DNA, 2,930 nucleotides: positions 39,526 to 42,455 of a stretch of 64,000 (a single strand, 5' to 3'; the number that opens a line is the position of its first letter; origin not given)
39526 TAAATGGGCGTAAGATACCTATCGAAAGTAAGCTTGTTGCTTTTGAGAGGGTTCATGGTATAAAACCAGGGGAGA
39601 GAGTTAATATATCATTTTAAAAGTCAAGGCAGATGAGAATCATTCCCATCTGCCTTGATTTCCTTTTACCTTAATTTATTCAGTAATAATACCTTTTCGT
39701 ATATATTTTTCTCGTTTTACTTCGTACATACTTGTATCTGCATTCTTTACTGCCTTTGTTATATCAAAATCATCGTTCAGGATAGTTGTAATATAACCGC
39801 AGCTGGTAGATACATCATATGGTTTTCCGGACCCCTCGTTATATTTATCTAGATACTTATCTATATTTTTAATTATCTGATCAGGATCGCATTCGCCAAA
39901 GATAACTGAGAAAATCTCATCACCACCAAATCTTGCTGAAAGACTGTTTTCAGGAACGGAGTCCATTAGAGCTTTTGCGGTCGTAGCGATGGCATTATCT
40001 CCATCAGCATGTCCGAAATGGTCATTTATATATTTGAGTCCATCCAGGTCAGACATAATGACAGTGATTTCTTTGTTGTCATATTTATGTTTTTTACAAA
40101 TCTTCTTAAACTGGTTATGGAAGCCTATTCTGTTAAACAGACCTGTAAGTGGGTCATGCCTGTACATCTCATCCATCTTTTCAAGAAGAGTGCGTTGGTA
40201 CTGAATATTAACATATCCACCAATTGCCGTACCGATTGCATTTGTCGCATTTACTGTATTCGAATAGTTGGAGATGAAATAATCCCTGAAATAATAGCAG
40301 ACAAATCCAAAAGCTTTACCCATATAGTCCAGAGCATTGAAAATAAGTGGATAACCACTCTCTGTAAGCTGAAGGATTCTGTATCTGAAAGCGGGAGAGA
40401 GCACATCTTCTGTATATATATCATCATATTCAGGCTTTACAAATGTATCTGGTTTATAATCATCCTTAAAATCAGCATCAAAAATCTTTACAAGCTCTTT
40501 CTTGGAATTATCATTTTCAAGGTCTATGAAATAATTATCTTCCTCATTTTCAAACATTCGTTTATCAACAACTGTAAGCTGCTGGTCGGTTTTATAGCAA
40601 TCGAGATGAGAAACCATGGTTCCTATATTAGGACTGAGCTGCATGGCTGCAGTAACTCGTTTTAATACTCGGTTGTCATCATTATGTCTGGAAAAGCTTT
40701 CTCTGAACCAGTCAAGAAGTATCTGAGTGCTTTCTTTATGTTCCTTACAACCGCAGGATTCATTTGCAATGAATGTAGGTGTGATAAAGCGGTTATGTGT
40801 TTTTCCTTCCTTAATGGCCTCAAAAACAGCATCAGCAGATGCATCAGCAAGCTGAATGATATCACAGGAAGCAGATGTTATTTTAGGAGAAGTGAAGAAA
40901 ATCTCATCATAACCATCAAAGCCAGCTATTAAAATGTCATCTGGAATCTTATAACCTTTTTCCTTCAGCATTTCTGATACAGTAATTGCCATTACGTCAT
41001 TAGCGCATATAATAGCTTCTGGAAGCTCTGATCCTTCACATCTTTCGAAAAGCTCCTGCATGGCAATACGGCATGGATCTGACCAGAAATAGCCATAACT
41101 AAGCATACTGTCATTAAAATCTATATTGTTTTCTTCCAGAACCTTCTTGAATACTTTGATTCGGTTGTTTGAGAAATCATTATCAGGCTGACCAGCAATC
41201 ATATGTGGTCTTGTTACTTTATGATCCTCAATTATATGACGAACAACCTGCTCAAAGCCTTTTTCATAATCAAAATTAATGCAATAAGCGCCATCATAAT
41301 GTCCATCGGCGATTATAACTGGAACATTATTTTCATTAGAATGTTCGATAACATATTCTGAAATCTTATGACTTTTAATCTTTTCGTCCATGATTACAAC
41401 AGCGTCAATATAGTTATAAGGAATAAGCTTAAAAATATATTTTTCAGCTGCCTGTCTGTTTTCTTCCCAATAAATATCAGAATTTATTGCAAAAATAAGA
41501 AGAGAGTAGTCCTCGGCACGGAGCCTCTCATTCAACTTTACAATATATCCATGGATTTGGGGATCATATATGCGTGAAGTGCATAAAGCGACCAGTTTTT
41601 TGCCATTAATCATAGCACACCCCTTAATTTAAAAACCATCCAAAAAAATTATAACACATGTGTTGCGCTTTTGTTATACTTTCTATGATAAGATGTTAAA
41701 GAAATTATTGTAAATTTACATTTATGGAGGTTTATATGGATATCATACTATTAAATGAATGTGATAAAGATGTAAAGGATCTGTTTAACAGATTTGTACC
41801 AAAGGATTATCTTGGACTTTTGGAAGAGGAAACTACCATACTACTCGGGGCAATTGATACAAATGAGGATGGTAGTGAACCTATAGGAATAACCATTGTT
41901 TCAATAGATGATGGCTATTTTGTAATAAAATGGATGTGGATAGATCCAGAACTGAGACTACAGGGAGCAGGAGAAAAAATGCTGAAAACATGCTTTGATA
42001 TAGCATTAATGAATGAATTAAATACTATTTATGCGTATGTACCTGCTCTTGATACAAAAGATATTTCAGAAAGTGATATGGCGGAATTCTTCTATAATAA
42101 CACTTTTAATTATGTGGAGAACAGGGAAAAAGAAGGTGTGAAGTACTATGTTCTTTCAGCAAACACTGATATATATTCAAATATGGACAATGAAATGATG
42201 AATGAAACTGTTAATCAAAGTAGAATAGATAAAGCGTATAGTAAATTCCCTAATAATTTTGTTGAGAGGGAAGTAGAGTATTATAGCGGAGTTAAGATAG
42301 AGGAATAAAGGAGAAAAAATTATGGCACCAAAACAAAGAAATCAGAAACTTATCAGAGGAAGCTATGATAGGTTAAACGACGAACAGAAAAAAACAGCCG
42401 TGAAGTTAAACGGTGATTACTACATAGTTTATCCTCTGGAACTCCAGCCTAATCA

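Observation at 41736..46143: Orphan two-gene module: GNAT-like protein plus a 1273-aa cytoplasmic giant with a PI3/PI4-kinase/HipA-like catalytic core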

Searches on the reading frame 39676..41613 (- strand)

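Call 3: search_protein_families(library=pfam, proteins=[window:39676-41613:-], max_evalue=1)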
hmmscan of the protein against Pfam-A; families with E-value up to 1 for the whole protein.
window:39676-41613:- (645 aa): 6 families
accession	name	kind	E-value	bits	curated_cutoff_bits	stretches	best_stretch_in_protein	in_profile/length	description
PF00990.26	GGDEF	-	2.4e-30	105.9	23.8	1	486-636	3-158/161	Diguanylate cyclase, GGDEF domain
PF13377.12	Peripla_BP_3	-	1.8e-19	70.9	26.5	1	131-287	7-167/167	Periplasmic binding protein-like domain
PF13407.12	Peripla_BP_4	-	2.2e-09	37.7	35.1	1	85-237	69-221/258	Periplasmic binding protein domain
PF00532.27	Peripla_BP_1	-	1.6e-06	28.3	22.2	1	52-276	42-270/281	Periplasmic binding proteins and sugar binding domain of LacI family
PF00984.24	UDPG_MGDP_dh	-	0.13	12.8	25.4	1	494-560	16-82/94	UDP-glucose/GDP-mannose dehydrogenase family, central domain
PF12562.13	Pox_I6_C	-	0.49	10.8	23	0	503-514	16-27/37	Poxvirus telomere-binding protein I6, C-terminal domain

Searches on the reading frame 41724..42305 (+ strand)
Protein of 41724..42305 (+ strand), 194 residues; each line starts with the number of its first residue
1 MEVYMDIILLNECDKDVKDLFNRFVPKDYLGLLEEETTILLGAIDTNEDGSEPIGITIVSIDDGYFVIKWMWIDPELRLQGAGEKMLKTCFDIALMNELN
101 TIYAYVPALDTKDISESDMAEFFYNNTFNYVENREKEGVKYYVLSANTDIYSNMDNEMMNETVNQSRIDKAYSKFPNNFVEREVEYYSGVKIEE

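Call 3: search_protein_families(library=pfam, proteins=[window:41724-42305:+], max_evalue=1)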
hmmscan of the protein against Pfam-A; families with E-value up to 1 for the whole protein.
window:41724-42305:+ (194 aa): 2 families
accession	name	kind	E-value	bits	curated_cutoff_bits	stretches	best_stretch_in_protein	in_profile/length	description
PF00583.31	Acetyltransf_1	-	7.1e-05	23.5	20.7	1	41-106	37-100/116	Acetyltransferase (GNAT) family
PF13508.13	Acetyltransf_7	-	0.00016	22.4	27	1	48-100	9-61/84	Acetyltransferase (GNAT) domain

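Call 4: search_protein_families(library=ncbifam, proteins=[window:41724-42305:+], max_evalue=1)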
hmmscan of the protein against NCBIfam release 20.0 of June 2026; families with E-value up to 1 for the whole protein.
window:41724-42305:+ (194 aa): 0 families

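Call 37: search_protein_families(library=padloc, proteins=[window:41736-42305:+], max_evalue=0.1)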
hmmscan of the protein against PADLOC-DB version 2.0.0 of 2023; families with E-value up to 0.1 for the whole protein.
window:41736-42305:+ (190 aa): 0 families

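Call 83: find_homologous_proteins(query=window:41736-42305:+, max_evalue=0.001)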
Query window:41736-42305:+ (190 aa): 3 proteins with E <= 0.001 among 82 candidates.
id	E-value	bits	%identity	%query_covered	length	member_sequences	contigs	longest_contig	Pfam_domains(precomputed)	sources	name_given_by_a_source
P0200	3.8e-119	413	98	100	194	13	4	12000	-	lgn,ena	-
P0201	1.0e-92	327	76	100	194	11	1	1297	PF13508.14,PF00583.32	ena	-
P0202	2.0e-46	176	43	99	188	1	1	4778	-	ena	-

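Call 84: find_encoding_contigs(protein=P0200, flank=9000, max_places=4)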
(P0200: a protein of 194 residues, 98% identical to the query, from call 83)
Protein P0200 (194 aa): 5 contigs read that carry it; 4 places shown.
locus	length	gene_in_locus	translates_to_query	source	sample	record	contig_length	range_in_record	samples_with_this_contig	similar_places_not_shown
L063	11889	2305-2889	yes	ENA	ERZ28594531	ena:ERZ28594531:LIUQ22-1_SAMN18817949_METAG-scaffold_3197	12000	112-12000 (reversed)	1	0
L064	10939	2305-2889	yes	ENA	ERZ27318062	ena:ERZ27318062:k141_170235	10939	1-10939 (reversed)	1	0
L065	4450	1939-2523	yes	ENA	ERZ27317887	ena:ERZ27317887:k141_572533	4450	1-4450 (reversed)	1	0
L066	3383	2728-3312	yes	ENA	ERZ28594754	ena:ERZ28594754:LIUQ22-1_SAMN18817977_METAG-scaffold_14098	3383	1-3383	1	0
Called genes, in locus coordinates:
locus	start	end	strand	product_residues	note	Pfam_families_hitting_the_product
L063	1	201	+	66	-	?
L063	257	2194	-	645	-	PF00532:Peripla_BP_1 (weak), PF13407:Peripla_BP_4 (weak), PF13377:Peripla_BP_3, PF00990:GGDEF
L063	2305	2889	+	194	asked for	-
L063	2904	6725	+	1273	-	-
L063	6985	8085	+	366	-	PF13102:Phage_int_SAM_5 (faint), PF00589:Phage_integrase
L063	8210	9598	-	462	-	-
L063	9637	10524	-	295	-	PF04055:Radical_SAM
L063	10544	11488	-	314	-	PF04055:Radical_SAM, PF16199:Radical_SAM_C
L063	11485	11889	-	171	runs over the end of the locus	?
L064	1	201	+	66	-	?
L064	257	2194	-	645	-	PF00532:Peripla_BP_1 (weak), PF13407:Peripla_BP_4, PF13377:Peripla_BP_3, PF00990:GGDEF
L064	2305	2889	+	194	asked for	-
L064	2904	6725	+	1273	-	-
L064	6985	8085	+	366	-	PF13102:Phage_int_SAM_5 (faint), PF00589:Phage_integrase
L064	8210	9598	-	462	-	-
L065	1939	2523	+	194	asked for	-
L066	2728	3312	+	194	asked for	-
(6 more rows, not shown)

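Call 88: search_solved_structures(query=A6, max_evalue=1, show_alignments=2)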
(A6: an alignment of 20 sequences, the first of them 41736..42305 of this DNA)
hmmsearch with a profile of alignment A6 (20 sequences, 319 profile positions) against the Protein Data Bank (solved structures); distinct sequences matched with E-value up to 1: 48.
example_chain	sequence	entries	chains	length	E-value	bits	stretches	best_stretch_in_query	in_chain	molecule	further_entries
1y9w_A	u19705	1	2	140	0.0006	22.4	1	60-97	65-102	Acetyltransferase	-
1tiq_A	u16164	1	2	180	0.0023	20.6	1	57-118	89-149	Protease synthase and sporulation negative regulatory protein PAI 1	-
8osp_A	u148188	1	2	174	0.0027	20.3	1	59-127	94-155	N-acetyltransferase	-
6yzz_A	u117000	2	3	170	0.0029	20.2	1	64-130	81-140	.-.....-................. 50 | Acyl-CoA N-acyltransferases (NAT) superfamily protein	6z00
7f36_A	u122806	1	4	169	0.0035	19.9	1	64-141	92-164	N-acetyltransferase domain-containing protein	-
2ae6_A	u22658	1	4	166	0.0041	19.7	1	66-124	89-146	acetyltransferase, GNAT family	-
1y9k_A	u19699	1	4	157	0.0047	19.5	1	40-97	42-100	IAA acetyltransferase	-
3lod_A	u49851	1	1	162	0.0085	18.7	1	22-124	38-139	Putative acyl-CoA N-acyltransferase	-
4pv6_C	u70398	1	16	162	0.014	18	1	65-116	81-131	N-terminal acetyltransferase complex subunit [ARD1]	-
4xnh_C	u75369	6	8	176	0.016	17.7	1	61-131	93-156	N-terminal acetyltransferase A complex subunit NAT5 | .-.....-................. NAT5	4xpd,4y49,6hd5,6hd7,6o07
7ak8_A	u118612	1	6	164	0.02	17.4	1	64-135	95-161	GCN5 family acetyltransferase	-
5fvj_A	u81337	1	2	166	0.021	17.4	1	64-135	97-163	PUTATIVE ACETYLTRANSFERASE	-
9mto_A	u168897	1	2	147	0.021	17.4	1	47-108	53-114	[Ribosomal protein bS18]-alanine N-acetyltransferase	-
2bei_A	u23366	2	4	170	0.021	17.4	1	64-104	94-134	Diamine acetyltransferase 2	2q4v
1vhs_A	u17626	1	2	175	0.043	16.3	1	64-100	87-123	similar to phosphinothricin acetyltransferase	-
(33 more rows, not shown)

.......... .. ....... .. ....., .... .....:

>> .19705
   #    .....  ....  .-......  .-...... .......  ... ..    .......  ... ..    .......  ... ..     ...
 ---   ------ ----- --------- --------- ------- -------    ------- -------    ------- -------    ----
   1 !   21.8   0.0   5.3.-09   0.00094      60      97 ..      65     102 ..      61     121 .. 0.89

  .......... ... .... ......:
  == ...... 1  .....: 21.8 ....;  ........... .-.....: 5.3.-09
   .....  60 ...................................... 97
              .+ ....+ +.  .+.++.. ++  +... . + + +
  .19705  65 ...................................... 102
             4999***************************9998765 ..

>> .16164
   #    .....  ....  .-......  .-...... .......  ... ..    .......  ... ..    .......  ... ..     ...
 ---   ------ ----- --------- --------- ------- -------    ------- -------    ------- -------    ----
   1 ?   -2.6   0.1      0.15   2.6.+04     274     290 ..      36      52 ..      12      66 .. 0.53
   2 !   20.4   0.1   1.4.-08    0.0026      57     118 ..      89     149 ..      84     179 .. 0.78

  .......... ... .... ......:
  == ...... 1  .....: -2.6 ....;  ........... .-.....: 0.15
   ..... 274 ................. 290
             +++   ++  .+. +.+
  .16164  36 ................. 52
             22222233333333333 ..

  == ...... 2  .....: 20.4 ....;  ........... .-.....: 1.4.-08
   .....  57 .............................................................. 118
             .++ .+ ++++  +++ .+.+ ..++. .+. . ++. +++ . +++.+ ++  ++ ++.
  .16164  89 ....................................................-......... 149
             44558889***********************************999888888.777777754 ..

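Call 89: search_protein_families(library=pfam, alignment_id=A6, max_evalue=0.01)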
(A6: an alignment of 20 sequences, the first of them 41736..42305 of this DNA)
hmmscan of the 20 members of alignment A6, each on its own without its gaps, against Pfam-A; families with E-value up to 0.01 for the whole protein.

A. member 1, window:41736-42305:+ (190 aa): 2 families
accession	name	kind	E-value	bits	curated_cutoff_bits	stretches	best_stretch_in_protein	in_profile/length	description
PF00583.31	Acetyltransf_1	-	7e-05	23.5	20.7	1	43-102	38-100/116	Acetyltransferase (GNAT) family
PF13508.13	Acetyltransf_7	-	0.00015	22.5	27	1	44-96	9-61/84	Acetyltransferase (GNAT) domain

B. families by the number of members that match (of 20 scanned): 5 families
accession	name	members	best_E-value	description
PF00583.31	Acetyltransf_1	19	5.2e-07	Acetyltransferase (GNAT) family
PF13508.13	Acetyltransf_7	17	3.6e-07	Acetyltransferase (GNAT) domain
PF14542.12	Acetyltransf_CG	6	0.00033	GCN5-related N-acetyl-transferase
PF13673.13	Acetyltransf_10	5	4.8e-05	Acetyltransferase (GNAT) domain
PF17013.11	Acetyltransf_15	1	0.001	Putative acetyl-transferase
